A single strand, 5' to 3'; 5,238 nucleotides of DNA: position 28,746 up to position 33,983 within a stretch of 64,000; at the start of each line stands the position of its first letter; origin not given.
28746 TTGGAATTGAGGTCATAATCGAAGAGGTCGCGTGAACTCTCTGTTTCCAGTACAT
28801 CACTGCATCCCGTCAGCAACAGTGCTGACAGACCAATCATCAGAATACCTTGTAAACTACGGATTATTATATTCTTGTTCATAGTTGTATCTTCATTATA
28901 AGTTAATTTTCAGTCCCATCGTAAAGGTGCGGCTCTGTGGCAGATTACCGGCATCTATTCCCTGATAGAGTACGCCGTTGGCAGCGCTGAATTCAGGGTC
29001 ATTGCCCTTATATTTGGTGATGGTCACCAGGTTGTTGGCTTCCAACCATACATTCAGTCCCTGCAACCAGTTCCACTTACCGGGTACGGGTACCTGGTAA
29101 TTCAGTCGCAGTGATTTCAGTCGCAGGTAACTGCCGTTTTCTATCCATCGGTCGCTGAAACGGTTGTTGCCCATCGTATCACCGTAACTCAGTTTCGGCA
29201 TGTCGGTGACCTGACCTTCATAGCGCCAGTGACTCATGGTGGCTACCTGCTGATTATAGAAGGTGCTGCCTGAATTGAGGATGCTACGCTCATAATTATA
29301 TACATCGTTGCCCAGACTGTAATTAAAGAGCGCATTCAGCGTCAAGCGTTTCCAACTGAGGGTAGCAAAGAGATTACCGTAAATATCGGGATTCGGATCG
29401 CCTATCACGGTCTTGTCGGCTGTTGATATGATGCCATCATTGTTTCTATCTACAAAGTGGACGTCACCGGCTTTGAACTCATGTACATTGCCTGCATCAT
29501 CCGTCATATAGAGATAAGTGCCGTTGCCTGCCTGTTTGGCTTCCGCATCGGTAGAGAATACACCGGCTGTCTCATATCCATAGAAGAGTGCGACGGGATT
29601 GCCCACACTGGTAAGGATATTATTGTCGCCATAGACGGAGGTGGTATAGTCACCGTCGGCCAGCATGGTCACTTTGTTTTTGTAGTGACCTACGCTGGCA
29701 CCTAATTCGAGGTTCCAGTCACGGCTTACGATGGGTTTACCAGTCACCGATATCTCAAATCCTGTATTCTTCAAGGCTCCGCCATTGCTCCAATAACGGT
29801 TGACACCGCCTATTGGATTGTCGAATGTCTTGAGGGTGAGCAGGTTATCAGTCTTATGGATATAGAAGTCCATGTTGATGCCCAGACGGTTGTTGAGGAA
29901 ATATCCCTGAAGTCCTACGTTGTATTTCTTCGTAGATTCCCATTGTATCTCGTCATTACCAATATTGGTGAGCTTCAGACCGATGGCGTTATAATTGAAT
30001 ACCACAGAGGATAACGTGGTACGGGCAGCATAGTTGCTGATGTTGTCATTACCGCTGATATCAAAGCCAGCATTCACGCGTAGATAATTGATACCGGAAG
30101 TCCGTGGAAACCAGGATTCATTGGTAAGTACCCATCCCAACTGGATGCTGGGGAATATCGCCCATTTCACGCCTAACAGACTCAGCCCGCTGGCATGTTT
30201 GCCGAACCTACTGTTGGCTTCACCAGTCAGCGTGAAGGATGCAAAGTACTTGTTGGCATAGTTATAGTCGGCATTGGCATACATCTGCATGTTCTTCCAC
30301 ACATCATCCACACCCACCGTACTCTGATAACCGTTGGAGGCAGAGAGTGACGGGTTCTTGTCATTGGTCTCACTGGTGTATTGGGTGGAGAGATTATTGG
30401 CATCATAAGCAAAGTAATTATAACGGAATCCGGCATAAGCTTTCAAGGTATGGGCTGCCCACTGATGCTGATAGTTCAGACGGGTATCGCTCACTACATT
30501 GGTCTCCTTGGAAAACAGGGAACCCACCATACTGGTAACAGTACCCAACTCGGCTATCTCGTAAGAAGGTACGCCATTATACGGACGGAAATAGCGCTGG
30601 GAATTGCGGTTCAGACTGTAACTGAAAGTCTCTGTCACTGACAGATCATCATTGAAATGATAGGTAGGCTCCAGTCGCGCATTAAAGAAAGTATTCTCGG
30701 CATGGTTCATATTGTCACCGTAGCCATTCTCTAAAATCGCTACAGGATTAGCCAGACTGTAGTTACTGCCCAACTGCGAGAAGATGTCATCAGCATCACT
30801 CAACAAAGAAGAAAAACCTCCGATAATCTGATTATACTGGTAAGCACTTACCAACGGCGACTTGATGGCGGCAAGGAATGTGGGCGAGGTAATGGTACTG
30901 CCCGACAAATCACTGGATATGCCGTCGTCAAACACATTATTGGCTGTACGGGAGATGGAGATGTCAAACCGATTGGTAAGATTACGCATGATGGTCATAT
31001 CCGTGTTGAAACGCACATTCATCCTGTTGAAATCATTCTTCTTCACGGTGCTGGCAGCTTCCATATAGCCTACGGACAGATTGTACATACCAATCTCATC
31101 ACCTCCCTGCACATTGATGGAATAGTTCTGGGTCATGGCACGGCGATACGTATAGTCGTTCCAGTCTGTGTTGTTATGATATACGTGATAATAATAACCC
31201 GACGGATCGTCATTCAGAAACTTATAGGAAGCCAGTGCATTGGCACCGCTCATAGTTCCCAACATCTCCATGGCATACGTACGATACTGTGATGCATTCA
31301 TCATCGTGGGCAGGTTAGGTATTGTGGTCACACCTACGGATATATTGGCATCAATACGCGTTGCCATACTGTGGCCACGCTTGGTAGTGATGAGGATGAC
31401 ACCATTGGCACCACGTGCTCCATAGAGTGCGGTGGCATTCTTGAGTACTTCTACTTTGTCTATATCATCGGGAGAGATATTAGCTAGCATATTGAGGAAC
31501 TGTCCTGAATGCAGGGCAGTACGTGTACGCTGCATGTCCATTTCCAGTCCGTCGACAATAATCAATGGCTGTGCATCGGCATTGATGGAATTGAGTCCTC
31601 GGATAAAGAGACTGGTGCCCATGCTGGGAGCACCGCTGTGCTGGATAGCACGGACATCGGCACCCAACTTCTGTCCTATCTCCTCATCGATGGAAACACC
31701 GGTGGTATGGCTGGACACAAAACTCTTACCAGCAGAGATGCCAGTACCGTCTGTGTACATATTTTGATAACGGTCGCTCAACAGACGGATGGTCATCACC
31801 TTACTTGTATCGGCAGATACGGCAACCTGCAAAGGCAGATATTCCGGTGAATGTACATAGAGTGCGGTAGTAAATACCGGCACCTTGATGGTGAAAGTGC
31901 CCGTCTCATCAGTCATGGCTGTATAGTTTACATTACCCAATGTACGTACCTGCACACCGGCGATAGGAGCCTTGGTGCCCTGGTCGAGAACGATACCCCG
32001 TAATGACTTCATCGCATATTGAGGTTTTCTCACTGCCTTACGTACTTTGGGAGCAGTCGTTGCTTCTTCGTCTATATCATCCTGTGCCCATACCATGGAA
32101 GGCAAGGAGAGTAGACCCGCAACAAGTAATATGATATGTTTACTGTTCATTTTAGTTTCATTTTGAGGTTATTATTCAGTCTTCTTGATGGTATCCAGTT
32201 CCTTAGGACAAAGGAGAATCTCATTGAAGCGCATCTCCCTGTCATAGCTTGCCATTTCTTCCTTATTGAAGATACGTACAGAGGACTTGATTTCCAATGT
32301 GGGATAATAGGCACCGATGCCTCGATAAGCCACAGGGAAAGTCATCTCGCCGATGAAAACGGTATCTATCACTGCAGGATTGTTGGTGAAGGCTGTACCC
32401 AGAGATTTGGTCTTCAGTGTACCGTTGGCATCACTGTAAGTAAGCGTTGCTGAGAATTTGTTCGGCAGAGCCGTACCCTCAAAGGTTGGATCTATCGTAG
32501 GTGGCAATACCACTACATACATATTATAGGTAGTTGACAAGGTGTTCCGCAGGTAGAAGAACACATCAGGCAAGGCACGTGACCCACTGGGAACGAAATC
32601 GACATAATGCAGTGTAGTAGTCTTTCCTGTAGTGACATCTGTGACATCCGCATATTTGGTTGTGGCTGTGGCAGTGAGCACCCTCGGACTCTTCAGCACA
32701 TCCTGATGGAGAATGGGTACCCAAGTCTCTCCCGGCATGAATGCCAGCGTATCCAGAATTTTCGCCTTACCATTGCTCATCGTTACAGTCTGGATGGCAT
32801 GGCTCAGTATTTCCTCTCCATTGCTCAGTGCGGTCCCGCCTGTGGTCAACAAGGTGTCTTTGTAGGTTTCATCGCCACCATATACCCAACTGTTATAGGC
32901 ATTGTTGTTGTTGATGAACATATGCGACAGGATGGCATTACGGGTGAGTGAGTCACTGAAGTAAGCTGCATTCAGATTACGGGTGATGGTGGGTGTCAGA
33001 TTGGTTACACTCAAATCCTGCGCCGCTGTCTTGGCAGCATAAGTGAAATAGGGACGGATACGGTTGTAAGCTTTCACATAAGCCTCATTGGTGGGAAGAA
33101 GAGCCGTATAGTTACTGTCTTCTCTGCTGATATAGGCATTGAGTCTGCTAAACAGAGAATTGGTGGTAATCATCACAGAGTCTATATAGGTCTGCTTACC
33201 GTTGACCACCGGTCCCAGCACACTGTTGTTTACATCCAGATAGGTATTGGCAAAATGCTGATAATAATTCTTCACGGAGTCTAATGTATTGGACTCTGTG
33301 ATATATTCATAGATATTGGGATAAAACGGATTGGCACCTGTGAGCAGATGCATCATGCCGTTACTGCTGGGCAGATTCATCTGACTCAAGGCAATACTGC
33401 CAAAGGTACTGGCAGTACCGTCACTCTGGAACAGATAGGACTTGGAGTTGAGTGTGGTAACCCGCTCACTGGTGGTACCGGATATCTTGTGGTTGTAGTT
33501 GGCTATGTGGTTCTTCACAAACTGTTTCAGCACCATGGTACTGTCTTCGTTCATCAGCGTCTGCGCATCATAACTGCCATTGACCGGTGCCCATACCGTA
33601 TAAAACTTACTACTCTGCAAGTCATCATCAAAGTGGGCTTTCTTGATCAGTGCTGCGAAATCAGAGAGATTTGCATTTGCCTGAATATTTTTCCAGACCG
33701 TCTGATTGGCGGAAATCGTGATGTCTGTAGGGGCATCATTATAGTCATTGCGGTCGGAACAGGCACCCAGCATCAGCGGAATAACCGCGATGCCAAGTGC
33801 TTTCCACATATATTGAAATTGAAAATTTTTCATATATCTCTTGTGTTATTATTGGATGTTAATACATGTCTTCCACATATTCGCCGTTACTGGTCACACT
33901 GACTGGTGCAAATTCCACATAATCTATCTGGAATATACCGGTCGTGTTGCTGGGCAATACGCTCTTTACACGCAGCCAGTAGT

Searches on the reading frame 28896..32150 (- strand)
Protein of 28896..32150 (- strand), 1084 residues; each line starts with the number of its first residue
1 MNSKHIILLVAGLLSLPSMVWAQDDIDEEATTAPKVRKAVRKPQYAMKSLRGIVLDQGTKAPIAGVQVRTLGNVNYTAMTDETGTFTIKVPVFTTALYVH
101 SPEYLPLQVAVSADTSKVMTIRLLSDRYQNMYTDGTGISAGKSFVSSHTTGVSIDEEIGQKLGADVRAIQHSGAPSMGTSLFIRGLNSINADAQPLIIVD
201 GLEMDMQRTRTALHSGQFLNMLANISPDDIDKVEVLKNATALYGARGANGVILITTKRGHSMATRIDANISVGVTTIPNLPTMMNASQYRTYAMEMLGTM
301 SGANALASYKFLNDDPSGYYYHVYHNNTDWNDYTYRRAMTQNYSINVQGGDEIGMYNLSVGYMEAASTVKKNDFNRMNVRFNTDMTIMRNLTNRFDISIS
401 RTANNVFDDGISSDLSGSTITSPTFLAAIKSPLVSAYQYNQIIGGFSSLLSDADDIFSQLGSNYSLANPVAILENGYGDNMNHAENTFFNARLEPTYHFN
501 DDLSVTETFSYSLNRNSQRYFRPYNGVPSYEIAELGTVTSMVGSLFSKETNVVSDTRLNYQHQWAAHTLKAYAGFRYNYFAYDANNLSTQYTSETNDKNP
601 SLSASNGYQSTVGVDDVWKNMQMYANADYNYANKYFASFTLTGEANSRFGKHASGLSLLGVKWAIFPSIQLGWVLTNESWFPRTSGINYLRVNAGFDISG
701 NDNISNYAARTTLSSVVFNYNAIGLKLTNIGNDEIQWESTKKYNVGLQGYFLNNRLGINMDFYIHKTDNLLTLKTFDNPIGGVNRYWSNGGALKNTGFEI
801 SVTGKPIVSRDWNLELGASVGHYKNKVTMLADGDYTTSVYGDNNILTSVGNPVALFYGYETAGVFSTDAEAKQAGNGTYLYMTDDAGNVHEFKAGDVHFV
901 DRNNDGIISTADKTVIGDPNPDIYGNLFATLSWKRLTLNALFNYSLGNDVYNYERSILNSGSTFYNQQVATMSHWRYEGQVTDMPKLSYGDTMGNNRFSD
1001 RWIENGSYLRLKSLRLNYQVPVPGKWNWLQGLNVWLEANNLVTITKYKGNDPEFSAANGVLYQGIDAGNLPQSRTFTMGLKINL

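Call 37: search_protein_families(library=pfam, proteins=[window:28896-32150:-])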
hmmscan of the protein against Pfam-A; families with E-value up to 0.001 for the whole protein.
window:28896-32150:- (1084 aa): 4 families
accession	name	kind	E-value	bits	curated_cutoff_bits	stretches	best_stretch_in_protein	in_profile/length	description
PF07715.20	Plug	-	1.8e-12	48.1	23.9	1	168-251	34-107/107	TonB-dependent Receptor Plug Domain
PF13620.12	CarboxypepD_reg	-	3.1e-09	37.5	32.3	1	49-123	1-81/82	Carboxypeptidase regulatory-like domain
PF13715.12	CarbopepD_reg_2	-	1.1e-07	32.2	32.2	1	51-126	2-78/88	CarboxypepD_reg-like domain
PF00593.30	TonB_dep_Rec_b-barrel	-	2.3e-07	31.5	27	1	467-1041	40-436/436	TonB dependent receptor-like, beta-barrel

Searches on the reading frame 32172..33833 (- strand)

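Call 37: search_protein_families(library=pfam, proteins=[window:32172-33833:-])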
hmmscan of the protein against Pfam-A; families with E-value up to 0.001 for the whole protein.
window:32172-33833:- (553 aa): 1 family
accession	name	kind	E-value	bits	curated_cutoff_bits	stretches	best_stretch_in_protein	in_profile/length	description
PF02469.27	Fasciclin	-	9.4e-12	45.7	22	1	55-163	2-116/123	Fasciclin domain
